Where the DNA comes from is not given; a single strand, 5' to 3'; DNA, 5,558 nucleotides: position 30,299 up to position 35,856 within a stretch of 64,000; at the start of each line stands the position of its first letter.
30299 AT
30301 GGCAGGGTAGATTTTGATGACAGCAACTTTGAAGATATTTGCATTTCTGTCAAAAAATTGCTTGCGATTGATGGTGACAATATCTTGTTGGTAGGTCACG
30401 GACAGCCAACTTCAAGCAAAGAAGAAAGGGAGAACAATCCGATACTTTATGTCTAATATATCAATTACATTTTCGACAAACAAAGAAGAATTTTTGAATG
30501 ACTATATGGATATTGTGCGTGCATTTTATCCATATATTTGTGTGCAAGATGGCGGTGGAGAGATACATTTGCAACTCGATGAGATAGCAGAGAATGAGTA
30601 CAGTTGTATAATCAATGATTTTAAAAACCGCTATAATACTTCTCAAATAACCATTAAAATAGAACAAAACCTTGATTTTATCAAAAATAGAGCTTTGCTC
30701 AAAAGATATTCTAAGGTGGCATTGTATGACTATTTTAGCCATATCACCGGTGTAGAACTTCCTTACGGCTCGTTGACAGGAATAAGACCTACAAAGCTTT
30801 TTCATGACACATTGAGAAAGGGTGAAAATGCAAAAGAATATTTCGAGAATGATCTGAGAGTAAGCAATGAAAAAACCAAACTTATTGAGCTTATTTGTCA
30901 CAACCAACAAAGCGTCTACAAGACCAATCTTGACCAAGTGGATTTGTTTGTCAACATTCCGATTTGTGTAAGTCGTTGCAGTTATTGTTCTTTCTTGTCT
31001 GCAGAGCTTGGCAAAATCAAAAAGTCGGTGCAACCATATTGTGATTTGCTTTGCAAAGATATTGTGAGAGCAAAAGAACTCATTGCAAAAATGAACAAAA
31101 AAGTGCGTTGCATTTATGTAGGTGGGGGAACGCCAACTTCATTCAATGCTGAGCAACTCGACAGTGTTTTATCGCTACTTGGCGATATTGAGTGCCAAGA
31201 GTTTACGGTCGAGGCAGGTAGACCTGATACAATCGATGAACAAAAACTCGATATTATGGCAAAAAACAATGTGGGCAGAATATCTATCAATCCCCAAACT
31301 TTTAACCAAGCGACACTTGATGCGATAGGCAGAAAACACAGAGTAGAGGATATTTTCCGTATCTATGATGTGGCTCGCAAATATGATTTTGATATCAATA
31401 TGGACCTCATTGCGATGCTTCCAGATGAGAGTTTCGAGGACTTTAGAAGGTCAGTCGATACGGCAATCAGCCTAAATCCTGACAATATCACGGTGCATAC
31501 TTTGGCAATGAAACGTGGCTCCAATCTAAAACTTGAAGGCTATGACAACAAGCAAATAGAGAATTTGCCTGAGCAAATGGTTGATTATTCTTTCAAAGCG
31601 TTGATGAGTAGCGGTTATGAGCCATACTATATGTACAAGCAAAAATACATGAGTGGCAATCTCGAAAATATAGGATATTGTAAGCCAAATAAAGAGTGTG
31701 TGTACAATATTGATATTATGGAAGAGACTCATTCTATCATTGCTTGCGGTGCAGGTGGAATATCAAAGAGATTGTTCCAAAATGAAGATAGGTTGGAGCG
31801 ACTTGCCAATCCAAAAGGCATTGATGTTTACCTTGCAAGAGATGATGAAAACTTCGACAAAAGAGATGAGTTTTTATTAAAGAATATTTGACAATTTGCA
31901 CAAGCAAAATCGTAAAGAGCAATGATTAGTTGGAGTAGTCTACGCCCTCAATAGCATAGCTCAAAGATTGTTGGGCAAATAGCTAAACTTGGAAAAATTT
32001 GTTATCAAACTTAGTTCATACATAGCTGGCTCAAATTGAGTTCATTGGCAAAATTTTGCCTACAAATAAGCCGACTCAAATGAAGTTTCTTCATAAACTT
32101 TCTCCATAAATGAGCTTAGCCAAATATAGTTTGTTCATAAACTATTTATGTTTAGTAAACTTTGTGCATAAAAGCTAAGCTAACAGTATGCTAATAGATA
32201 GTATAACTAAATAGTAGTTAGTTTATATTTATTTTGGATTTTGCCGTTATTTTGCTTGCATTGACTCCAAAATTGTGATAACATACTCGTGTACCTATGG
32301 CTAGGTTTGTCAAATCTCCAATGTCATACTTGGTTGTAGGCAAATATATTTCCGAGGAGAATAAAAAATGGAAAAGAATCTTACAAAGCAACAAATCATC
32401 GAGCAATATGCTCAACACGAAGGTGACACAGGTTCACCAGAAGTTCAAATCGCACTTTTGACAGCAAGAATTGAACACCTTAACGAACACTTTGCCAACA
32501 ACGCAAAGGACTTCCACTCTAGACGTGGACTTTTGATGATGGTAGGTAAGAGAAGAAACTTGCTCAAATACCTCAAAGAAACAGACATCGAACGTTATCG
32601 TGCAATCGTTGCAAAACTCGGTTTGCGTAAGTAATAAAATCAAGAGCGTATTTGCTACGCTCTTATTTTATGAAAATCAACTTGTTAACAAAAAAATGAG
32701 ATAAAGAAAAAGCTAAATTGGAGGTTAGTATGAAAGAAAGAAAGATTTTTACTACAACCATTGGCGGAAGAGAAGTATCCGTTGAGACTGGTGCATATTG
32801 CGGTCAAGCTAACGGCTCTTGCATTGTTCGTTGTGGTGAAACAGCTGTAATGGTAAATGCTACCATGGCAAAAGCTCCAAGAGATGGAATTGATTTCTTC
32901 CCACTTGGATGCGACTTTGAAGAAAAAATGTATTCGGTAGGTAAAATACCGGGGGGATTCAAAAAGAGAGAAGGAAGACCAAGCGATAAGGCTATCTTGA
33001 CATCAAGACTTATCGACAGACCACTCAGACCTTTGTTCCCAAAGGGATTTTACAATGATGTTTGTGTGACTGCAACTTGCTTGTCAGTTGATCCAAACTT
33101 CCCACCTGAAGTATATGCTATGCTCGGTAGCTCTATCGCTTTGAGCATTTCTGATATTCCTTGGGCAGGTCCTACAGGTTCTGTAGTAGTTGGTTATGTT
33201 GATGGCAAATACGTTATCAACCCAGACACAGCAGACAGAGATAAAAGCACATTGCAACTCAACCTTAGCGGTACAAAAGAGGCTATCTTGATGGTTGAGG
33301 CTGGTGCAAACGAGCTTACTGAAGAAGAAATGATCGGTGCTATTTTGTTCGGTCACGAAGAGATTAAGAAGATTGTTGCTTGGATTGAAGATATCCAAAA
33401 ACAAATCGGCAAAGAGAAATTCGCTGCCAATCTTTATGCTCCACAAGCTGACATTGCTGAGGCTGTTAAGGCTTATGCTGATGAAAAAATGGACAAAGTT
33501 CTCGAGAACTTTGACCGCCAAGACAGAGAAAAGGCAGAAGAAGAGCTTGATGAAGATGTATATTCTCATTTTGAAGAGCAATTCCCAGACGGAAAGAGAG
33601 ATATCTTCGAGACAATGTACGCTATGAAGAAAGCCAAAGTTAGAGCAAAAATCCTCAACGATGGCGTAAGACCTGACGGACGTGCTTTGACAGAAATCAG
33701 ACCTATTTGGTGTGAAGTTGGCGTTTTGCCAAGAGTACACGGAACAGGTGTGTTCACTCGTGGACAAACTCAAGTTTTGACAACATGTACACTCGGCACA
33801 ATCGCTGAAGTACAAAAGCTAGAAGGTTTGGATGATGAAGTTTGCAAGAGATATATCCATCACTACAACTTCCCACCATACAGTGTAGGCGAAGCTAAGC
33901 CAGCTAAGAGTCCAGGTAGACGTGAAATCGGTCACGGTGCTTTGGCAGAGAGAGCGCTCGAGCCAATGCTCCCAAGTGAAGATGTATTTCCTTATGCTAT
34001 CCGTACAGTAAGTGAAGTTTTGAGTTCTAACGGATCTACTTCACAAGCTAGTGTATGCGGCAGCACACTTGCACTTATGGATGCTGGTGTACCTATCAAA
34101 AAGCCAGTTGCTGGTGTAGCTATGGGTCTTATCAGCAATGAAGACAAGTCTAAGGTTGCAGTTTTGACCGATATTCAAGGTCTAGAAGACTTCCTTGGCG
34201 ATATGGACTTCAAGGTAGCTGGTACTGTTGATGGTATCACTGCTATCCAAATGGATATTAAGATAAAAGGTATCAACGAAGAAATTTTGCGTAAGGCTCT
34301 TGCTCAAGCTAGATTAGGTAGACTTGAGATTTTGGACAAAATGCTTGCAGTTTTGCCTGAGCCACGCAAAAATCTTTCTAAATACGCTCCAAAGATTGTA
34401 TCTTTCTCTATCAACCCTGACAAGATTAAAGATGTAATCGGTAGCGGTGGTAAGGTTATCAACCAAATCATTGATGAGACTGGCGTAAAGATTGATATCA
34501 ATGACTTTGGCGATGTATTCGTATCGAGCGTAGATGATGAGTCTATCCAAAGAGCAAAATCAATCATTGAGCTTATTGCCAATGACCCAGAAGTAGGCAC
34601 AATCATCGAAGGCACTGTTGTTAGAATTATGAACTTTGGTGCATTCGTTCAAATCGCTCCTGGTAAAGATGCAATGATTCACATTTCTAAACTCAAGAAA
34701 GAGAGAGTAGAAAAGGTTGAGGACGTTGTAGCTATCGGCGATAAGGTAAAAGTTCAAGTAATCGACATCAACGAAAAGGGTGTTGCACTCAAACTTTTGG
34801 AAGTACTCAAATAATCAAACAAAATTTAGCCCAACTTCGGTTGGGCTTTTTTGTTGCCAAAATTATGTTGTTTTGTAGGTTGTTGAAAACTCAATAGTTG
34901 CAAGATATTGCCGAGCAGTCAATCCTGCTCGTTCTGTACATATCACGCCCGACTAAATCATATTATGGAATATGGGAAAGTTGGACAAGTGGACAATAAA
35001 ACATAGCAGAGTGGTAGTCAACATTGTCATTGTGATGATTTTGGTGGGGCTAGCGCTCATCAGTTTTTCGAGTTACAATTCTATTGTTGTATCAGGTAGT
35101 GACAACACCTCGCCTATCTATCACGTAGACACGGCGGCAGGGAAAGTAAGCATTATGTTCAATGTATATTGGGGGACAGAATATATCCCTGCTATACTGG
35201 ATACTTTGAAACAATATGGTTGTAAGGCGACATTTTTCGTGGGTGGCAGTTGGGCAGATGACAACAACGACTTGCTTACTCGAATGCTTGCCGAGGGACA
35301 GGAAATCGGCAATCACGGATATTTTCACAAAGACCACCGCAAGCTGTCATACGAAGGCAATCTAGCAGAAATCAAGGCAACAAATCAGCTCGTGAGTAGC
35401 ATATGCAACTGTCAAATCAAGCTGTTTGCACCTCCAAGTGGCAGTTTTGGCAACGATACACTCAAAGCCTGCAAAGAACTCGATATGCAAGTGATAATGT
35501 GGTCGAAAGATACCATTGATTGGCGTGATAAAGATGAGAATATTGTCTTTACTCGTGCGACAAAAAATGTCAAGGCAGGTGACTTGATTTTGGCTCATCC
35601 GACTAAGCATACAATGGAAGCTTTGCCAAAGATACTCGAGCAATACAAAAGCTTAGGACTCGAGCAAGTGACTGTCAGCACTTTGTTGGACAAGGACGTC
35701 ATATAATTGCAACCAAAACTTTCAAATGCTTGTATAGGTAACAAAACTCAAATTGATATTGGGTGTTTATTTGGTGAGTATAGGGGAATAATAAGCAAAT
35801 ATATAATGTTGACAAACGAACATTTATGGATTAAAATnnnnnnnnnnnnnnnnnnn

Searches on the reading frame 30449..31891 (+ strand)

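Call 34: search_protein_families(library=pfam, proteins=[window:30449-31891:+], max_evalue=0.00001)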
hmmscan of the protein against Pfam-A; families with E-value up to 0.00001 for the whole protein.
window:30449-31891:+ (480 aa): 1 family
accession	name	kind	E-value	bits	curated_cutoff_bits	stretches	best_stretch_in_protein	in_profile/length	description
PF04055.27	Radical_SAM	-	1.5e-21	77.7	29.5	1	171-337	5-164/166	Radical SAM superfamily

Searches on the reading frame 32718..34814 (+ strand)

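Call 34: search_protein_families(library=pfam, proteins=[window:32718-34814:+], max_evalue=0.00001)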
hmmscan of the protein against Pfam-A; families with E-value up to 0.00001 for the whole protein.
window:32718-34814:+ (698 aa): 5 families
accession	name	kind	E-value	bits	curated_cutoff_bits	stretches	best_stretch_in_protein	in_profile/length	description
PF01138.27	RNase_PH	-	6.4e-59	198.5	25.5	2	17-148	2-130/130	3' exoribonuclease family, domain 1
PF00575.29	S1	-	4e-17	62.8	22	1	624-687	2-65/74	S1 RNA binding domain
PF03725.20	RNase_PH_C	-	1.3e-16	60.7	20.8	1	152-214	2-66/67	3' exoribonuclease family, domain 2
PF03726.19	PNPase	-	4e-11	43.7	24.6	1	246-322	2-80/81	Polyribonucleotide nucleotidyltransferase, RNA binding domain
PF00013.35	KH_1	-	1e-10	41.6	21.5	1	561-618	2-65/66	KH domain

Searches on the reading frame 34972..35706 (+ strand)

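Call 82: search_protein_families(library=pfam, proteins=[window:34972-35706:+], max_evalue=0.00001)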
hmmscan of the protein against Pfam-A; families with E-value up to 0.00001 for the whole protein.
window:34972-35706:+ (244 aa): 2 families
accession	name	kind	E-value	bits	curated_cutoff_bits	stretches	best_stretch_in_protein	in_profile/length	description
PF01522.26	Polysacc_deac_1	-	1.5e-30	106.2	23.1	1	53-174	3-123/124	Polysaccharide deacetylase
PF10096.14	DUF2334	-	4.4e-06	26.9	26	0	100-200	57-167/203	Uncharacterized protein conserved in bacteria (DUF2334)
